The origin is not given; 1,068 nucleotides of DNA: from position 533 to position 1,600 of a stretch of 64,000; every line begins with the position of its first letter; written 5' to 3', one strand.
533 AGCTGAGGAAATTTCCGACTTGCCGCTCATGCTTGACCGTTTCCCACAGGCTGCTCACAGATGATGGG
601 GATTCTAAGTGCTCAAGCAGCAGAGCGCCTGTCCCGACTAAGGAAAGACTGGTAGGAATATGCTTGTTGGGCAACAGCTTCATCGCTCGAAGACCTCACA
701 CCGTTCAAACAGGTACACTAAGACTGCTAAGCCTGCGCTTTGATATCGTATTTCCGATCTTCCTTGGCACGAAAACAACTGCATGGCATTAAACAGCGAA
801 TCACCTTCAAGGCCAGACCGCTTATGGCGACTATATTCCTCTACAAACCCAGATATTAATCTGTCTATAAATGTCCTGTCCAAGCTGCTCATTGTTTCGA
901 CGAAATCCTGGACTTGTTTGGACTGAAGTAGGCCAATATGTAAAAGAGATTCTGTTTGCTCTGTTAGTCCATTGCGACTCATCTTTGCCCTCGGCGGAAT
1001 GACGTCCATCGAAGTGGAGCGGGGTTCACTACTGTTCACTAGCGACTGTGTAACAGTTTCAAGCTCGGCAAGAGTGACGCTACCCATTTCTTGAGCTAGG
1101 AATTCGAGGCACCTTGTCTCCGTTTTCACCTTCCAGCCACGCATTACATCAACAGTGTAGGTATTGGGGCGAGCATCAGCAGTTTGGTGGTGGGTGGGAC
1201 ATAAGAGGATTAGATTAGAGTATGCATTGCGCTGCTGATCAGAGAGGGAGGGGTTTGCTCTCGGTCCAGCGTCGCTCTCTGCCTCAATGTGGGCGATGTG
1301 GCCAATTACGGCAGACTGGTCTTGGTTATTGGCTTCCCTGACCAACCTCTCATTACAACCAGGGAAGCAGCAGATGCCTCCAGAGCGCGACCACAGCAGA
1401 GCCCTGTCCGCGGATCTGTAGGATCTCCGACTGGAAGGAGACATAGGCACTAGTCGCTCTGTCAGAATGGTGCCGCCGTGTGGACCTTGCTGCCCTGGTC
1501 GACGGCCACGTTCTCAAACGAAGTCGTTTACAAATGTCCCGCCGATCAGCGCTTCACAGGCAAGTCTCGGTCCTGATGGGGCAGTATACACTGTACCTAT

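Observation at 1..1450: Three-gene HNH-effector / 76-aa protein / ABC-ATPase operon chained by ATGA overlaps: candidate ABC-three-component (ABC-3C) conflict system in an AT-rich islet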

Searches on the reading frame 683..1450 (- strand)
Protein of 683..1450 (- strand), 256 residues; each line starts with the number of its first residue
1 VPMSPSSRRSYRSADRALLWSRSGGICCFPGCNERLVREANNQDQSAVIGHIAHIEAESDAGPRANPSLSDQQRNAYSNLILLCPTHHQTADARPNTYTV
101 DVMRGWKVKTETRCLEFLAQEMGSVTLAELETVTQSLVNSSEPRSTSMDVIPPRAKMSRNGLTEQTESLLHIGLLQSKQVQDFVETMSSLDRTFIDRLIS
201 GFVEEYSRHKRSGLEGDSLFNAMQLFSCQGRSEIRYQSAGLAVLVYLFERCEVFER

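Call 5: search_protein_families(library=pfam, proteins=[window:683-1450:-], max_evalue=1)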
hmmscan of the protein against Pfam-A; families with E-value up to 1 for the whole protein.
window:683-1450:- (256 aa): 3 families
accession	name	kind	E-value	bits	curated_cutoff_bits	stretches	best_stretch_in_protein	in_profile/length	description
PF20275.3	CTD10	-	0.00017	22.6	28.1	1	129-255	2-134/134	C-terminal domain 10 of the ABC-three component (ABC-3C) systems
PF13391.12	HNH_2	-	0.0026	18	21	1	51-89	13-56/66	HNH endonuclease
PF01844.29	HNH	-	0.22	12.1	21.4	1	69-90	22-43/47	HNH endonuclease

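Call 6: search_protein_families(library=padloc, proteins=[window:683-1450:-], max_evalue=1)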
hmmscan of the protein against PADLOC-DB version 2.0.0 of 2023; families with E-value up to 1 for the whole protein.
window:683-1450:- (256 aa): 17 families
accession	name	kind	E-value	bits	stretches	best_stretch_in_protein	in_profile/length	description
PDLC04772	PDC-M68A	-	6.9e-85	283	1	10-255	4-251/253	-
PDLC04773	PDC-M68A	-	2.7e-44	149.7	1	70-256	2-195/200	-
PDLC00739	Effector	-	6.3e-27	92.8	1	7-115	4-112/378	Endonuclease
PDLC01997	SAVED1--SAVED_HNH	-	9.4e-26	89.1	1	8-115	3-108/368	-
PDLC00746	Effector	-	2e-24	84.4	1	6-151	12-153/389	Endonuclease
PDLC00749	Effector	-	6.2e-19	66.3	1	7-116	12-122/395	Endonuclease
PDLC01998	SAVED1--SAVED_HNH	-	3.6e-18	63.6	1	12-119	115-225/506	-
PDLC00406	SduA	-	5.1e-18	64.2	1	19-120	26-122/326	DUF4263 domain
PDLC00747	Effector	-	5.3e-17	60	1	6-127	7-132/373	Endonuclease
PDLC00751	Effector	-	5.4e-17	60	1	18-119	138-242/530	Endonuclease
PDLC00742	Effector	-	1.4e-15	55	1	16-107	126-217/527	Endonuclease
PDLC00740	Effector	-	2.8e-12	44.1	1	8-113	13-119/391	Endonuclease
PDLC02000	Effector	-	1.8e-10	38.2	1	14-92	149-226/524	SAVED1--SAVED_HNH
PDLC00738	Effector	-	1.9e-10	38.1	1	12-92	148-227/529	Endonuclease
PDLC01999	SAVED1--SAVED_HNH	-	8.7e-09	32.8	1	14-107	19-110/387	-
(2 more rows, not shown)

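Call 7: find_encoding_contigs(protein=window:683-1450:-, flank=10000, max_places=6)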
Protein window:683-1450:- (256 aa): no gene with exactly this product is on record in the collection.

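Call 8: search_protein_families(library=ncbifam, proteins=[window:683-1450:-], max_evalue=1)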
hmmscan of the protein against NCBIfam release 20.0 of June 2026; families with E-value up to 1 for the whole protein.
window:683-1450:- (256 aa): 0 families

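Call 23: search_solved_structures(query=window:683-1450:-, max_evalue=1, show_alignments=2)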
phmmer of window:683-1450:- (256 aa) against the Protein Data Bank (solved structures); distinct sequences matched with E-value up to 1: 7.
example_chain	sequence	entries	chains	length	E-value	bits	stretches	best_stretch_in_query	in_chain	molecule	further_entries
9om4_A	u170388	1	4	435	6.3e-25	91.5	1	16-131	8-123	HNH endonuclease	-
8ysq_A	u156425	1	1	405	1.5e-08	37.8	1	17-92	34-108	SAVED domain-containing protein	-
7rwk_A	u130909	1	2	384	5.4e-08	36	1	9-94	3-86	SAVED domain-containing protein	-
7rwm_A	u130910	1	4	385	1.6e-06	31.3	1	9-109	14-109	SAVED domain-containing protein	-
8fm1_A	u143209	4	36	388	0.0038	20.2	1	8-101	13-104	SAVED domain-containing protein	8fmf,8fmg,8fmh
9dif_A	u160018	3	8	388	0.092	15.6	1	8-101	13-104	HNH endonuclease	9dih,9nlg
2bjo_A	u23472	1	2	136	0.94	12.4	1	23-68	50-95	ORGANIC HYDROPEROXIDE RESISTANCE PROTEIN OHRB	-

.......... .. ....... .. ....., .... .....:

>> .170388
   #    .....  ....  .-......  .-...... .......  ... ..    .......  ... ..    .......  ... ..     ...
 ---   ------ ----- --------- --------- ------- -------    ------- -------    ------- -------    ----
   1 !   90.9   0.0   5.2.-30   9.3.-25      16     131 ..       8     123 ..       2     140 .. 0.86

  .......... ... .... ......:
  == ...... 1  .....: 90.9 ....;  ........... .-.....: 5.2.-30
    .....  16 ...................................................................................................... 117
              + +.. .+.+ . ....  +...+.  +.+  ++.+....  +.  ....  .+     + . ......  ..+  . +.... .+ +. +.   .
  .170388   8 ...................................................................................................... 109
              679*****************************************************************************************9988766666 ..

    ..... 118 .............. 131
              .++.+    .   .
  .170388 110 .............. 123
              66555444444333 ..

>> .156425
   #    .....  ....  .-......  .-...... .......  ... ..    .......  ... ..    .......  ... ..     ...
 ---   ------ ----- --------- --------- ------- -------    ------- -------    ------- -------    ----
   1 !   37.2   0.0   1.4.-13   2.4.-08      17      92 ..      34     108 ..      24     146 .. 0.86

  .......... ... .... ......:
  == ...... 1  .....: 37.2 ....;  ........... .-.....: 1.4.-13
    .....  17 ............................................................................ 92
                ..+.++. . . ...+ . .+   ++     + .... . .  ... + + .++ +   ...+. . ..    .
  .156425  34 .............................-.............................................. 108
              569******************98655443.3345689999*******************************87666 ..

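Call 29: find_homologous_proteins(query=window:683-1450:-, max_evalue=0.00001)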
Query window:683-1450:- (256 aa): 326 proteins with E <= 0.00001 among 1284 candidates; the best 120 are listed.
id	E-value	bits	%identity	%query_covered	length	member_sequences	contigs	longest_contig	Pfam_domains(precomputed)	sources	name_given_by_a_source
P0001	4.6e-165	565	100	99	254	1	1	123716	-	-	-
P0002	1.3e-123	429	77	100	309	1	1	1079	PF20275.4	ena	-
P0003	1.8e-119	416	73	100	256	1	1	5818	PF20275.4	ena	-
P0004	1.2e-112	393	70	100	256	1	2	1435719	-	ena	-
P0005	1.5e-111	390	70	99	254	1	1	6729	PF20275.4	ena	-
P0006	2.5e-111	389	71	100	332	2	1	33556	-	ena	-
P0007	7.1e-110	384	69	95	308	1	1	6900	PF20275.4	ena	-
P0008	7.5e-110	384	69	99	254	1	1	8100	-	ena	-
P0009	4.2e-107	375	68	99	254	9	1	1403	PF20275.4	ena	-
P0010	3.0e-106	372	67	98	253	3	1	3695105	PF20275.4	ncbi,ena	-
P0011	9.8e-106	371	67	99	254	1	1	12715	-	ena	-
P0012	2.5e-105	369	67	98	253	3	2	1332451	PF20275.4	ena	-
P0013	3.5e-105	369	68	99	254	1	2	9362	-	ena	-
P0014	6.7e-105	368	66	100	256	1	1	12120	PF20275.4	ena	-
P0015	1.1e-104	367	66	99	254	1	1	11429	PF20275.4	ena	-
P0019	3.8e-104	366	66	99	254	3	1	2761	PF20275.4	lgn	-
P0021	4.4e-104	365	67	97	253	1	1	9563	PF20275.4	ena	-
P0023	6.4e-104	365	66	97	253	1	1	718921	PF13391.13,PF20275.4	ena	-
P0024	1.1e-103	364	66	99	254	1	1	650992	PF20275.4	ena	-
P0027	7.1e-103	361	65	98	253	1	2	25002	PF20275.4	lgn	-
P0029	1.2e-102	361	65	99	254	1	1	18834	PF20275.4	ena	-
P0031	2.9e-102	359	64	98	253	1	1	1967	PF20275.4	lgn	-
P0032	9.6e-102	358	67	97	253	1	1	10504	PF20275.4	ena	-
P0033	1.7e-101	357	63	99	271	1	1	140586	PF20275.4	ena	-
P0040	1.8e-99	350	62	99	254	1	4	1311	PF20275.4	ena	-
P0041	2.6e-99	350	62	99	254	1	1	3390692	PF20275.4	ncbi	-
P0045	6.2e-98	345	62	99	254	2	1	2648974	PF20275.4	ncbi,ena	-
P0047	1.7e-97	344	60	99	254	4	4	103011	PF20275.4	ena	-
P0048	1.6e-96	341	62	98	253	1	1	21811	PF20275.4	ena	-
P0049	2.1e-96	340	61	99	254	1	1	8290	PF20275.4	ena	-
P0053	5.2e-93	329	59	97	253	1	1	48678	PF20275.4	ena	-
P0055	4.8e-92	326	57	99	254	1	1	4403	PF20275.4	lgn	-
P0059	1.8e-90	321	58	99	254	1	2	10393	PF20275.4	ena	-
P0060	2.2e-90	321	59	98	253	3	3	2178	PF20275.4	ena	-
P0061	2.4e-90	320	58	99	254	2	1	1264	PF20275.4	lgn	-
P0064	7.1e-90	319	57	99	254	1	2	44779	PF20275.4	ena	-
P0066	1.2e-89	318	67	86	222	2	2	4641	PF20275.4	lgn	-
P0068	3.8e-89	316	57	99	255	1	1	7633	PF20275.4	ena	-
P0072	1.9e-88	314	70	82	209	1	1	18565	PF20275.4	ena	-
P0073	2.5e-88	314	57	99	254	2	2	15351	PF20275.4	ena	-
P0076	6.3e-88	312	57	98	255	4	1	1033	PF20275.4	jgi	jgi:hypothetical protein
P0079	2.0e-87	311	65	86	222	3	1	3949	PF20275.4,PF03345.21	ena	-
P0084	1.6e-86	308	56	99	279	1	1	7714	PF20275.4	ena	-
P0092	1.4e-85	305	55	99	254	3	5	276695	PF20275.4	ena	-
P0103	2.5e-81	291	71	75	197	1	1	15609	PF20275.4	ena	-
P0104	2.1e-80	288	67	79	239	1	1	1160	PF20275.4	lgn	-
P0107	3.4e-80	287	55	99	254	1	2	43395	PF20275.4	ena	-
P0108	8.6e-80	286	61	86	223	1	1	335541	PF20275.4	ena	-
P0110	8.1e-78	279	61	85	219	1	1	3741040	PF20275.4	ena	-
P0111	1.2e-77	279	58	88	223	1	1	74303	PF20275.4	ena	-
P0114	4.9e-71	257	56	86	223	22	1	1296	PF20275.4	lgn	-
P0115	7.2e-71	257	55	91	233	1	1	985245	PF13391.13,PF20275.4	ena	-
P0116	3.3e-70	254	55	86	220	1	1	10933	PF20275.4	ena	-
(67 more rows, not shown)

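Call 31: find_related_loci(query=A2, collection=genome_contigs, flank=6000)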
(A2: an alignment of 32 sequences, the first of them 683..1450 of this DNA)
Query A2 (256 aa) in genome_contigs; peptide patterns used: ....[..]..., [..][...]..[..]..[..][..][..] (x = any residue, [..] = any of these).
171 stretches matched a pattern; 77 encode a relative of the query (tblastn E <= 1e-3); 77 distinct loci.
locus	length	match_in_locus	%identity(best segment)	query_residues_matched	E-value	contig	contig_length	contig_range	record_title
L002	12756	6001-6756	70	4-256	2e-116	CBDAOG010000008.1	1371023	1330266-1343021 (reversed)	MAG: Dehalococcoidia bacterium isolate 0aa05121-dee9-464a-b52f-06bcf9350706 genome assembly, contig: contig_8, whole gen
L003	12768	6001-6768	66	1-256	2e-114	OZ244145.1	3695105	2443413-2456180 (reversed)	MAG: Chloroflexota bacterium isolate eb05c879-3c2f-44be-9c84-8645a4b398cc genome assembly, chromosome: 1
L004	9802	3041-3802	61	3-256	1e-107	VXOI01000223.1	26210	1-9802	MAG: Chloroflexi bacterium isolate SB0662_bin_29 NODE_1784_length_26210_cov_34.216173, whole genome shotgun sequence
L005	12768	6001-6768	61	1-256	7e-107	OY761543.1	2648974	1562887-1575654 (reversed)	MAG: Dehalococcoidia bacterium isolate d8cdd4bd-f85c-46d1-a80f-042a7445dbc9 genome assembly, chromosome: 1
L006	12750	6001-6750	58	6-255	9e-99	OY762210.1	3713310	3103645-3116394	MAG: Dehalococcoidia bacterium isolate 6876e8b5-2850-4095-a133-48836ebfd8cd genome assembly, chromosome: 1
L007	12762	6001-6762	57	3-256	3e-94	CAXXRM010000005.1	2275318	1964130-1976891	MAG: Dehalococcoidia bacterium isolate 5e124f62-d7b0-4653-a383-4a8a36dfad8c genome assembly, contig: contig_5, whole gen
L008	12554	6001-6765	56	2-256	7e-94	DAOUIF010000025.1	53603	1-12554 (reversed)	MAG TPA_asm: Dehalococcoidia bacterium isolate S24_152 32829, whole genome shotgun sequence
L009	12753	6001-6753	49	5-256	1e-77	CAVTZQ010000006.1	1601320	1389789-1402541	MAG: uncultured Acidobacteriota bacterium isolate MFD04408.bin.1.50 genome assembly, contig: contig_43668, whole genome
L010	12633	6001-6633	53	46-256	3e-74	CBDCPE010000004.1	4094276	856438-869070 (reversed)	MAG: Dehalococcoidia bacterium isolate 75f9bfcb-4f1d-406c-99af-325e5c0bd216 genome assembly, contig: contig_4, whole gen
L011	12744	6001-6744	46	9-256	2e-72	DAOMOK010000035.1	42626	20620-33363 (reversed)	MAG TPA_asm: Chloroflexota bacterium isolate AMR_MDS_5888 NODE_438_length_42626_cov_29.794438, whole genome shotgun sequ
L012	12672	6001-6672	50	23-256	2e-68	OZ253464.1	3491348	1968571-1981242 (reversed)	MAG: Dehalococcoidia bacterium isolate 46fc19e4-21ec-456c-a3f8-cdded5cd59b1 genome assembly, chromosome: 1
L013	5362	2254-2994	43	9-255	2e-68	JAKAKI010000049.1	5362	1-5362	MAG: bacterium isolate WY4.bin59 NODE_20255_length_5362_cov_6.617001, whole genome shotgun sequence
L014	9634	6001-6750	42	9-256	3e-67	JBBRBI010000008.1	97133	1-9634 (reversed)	MAG: Bryobacterales bacterium isolate Co_metawrap_2336 Cmw_2336_k141_21663952_length_97133_cov_12.9995, whole genome sho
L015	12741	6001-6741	44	9-255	7e-66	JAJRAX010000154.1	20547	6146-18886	MAG: Methanothrix sp. isolate OWC_0023 OWC_0023_k121_9605114, whole genome shotgun sequence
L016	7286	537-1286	42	6-255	2e-64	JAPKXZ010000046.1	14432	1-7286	MAG: Methanothrix sp. isolate LacPavin_0419_WC90_MAG_51_22 LacPavin_0419_WC90_scaffold_779611, whole genome shotgun sequ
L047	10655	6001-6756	33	6-256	8e-41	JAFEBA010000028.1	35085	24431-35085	Bacterium isolate SZAS-1 EREM-KAN-1__28__length-35085, whole genome shotgun sequence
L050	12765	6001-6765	33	3-255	2e-37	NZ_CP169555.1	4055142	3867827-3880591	Aeromicrobium sp. CTD01-1L150 chromosome, complete genome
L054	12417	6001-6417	45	118-256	5e-34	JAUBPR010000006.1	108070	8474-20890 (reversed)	Microcoleus sp. S13_C5 NODE_61_length_108070_cov_47.863139, whole genome shotgun sequence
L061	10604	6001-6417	38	118-256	5e-29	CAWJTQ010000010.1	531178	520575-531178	MAG: uncultured Isosphaeraceae bacterium isolate MFD04463.bin.2.81 genome assembly, contig: contig_29374, whole genome s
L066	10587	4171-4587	37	118-256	6e-28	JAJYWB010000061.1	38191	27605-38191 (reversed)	MAG: Planctomycetota bacterium isolate FK2.bin68 NODE_1202_length_38191_cov_3.762926, whole genome shotgun sequence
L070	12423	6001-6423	39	116-256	2e-26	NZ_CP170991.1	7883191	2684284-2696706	Nostoc sp. C117 chromosome, complete genome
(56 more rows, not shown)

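Call 42: predict_structure(alignment_id=A2)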
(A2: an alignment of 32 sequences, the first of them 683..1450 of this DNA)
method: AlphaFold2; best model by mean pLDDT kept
length: 256 residues; sequences in the alignment: 32
mean_pLDDT: 66.8   pTM: 0.51
mean pLDDT of the five models: 66.8, 63.3, 60.6, 59.1, 49.3
residues with pLDDT >= 90: 37; 70-90: 70; 50-70: 100; < 50: 49
segments of 3 or more residues with pLDDT < 50: 1-6, 135-137, 139-151, 214-217, 229-237, 252-256
pLDDT, mean of each block of 10 residues (from residue 1): 49 79 90 87 80 79 70 89 92 85 94 85 57 49 41 54 58 60 66 63 52 51 51 48 56 39
secondary structure, 60 per line:
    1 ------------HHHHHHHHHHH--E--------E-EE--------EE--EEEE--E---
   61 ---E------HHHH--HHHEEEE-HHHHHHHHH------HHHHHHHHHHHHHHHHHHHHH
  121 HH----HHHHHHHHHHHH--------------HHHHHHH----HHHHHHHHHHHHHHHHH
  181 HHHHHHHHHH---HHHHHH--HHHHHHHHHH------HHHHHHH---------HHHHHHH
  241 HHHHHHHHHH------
elements in order: H13-23 E51-54 H71-74 E80-83 H85-93 H100-122 H127-138 H153-159 H164-190 H194-199 H202-211 H218-224 H234-250

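Call 47: fold_search(model_id=the predicted structure, library=pdb)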
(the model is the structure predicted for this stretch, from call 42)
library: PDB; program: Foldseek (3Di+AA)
matches with E <= 10: 73; with E <= 0.001: 6
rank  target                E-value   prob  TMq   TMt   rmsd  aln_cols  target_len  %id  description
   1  8fmf_C                5.1e-05  1.00  0.36  0.25   2.8       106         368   24  Structure of CBASS Cap5 from Pseudomonas syringae as an activated tetramer with the cyclic dinucleotide 3'2'-c-diAMP l (released 2024-02-07)
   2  8fmh_C                5.4e-05  1.00  0.34  0.24   2.9       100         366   25  Structure of CBASS Cap5 from Pseudomonas syringae as an activated tetramer with the cyclic dinucleotide 3'2'-c-dGAMP l (released 2024-02-07)
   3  9dih_A                6.8e-05  1.00  0.36  0.25   3.0       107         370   23  CBASS Pseudomonas syringae Cap5 tetramer with DNA duplex and 3'2'-c-diAMP cyclic dinucleotide ligand (released 2025-06-18)
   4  8fmf_A                1.1e-04  1.00  0.36  0.25   2.8       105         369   23  Structure of CBASS Cap5 from Pseudomonas syringae as an activated tetramer with the cyclic dinucleotide 3'2'-c-diAMP l (released 2024-02-07)
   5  8fmh_E                1.4e-04  1.00  0.34  0.24   3.0       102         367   24  Structure of CBASS Cap5 from Pseudomonas syringae as an activated tetramer with the cyclic dinucleotide 3'2'-c-dGAMP l (released 2024-02-07)
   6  9dif_A                1.6e-04  1.00  0.36  0.25   2.7       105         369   22  CBASS Pseudomonas syringae Cap5 tetramer with DNA duplex and 3'2'-c-GAMP cyclic dinucleotide ligand (released 2025-06-18)
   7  7rwm_B                1.1e-03  1.00  0.28  0.21   5.7       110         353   25  Structure of Cap5 from Lactococcus lactis (released 2021-11-10)
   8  7rwm_A                1.5e-03  1.00  0.28  0.21  10.8       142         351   21  Structure of Cap5 from Lactococcus lactis (released 2021-11-10)
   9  7rwk_A                1.8e-03  1.00  0.34  0.24   5.4       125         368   27  Structure of Cap5 from Asticcacaulis sp. (released 2021-11-10)
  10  7rwm_C                3.3e-03  1.00  0.29  0.21   5.8       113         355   22  Structure of Cap5 from Lactococcus lactis (released 2021-11-10)
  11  7rwm_D                3.9e-03  1.00  0.28  0.20   6.1       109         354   26  Structure of Cap5 from Lactococcus lactis (released 2021-11-10)
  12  8fm1_L                8.9e-03  0.94  0.24  0.18  16.0       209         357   16  Structure of CBASS Cap5 from Pseudomonas syringae in the absence of a ligand (apo form dimer) (released 2024-02-07)
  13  8fm1_F                1.1e-02  0.97  0.26  0.19  16.1       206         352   15  Structure of CBASS Cap5 from Pseudomonas syringae in the absence of a ligand (apo form dimer) (released 2024-02-07)
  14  8fm1_H                1.2e-02  0.94  0.24  0.18  15.9       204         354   16  Structure of CBASS Cap5 from Pseudomonas syringae in the absence of a ligand (apo form dimer) (released 2024-02-07)
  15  8fm1_B                1.5e-02  0.91  0.25  0.19  16.8       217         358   16  Structure of CBASS Cap5 from Pseudomonas syringae in the absence of a ligand (apo form dimer) (released 2024-02-07)
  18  8fmf_D                3.8e-02  0.89  0.27  0.20  16.4       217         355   14  Structure of CBASS Cap5 from Pseudomonas syringae as an activated tetramer with the cyclic dinucleotide 3'2'-c-diAMP l (released 2024-02-07)
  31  8fmf_B                1.1e-01  0.99  0.26  0.19   4.1       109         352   16  Structure of CBASS Cap5 from Pseudomonas syringae as an activated tetramer with the cyclic dinucleotide 3'2'-c-diAMP l (released 2024-02-07)
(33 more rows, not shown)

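Call 61: search_protein_families(library=pfam, alignment_id=A2, max_evalue=0.001)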
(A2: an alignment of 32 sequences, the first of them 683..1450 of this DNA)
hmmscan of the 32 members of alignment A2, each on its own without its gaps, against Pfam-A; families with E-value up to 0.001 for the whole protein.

A. member 1, window:683-1450:- (256 aa): 1 family
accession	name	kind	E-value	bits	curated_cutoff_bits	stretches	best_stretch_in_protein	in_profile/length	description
PF20275.3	CTD10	-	0.00017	22.6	28.1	1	129-255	2-134/134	C-terminal domain 10 of the ABC-three component (ABC-3C) systems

B. families by the number of members that match (of 32 scanned): 3 families
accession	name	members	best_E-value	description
PF20275.3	CTD10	23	7.1e-07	C-terminal domain 10 of the ABC-three component (ABC-3C) systems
PF13391.12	HNH_2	12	2.9e-07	HNH endonuclease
PF03345.20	OST48_N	1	0.00063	OST48, N-terminal domain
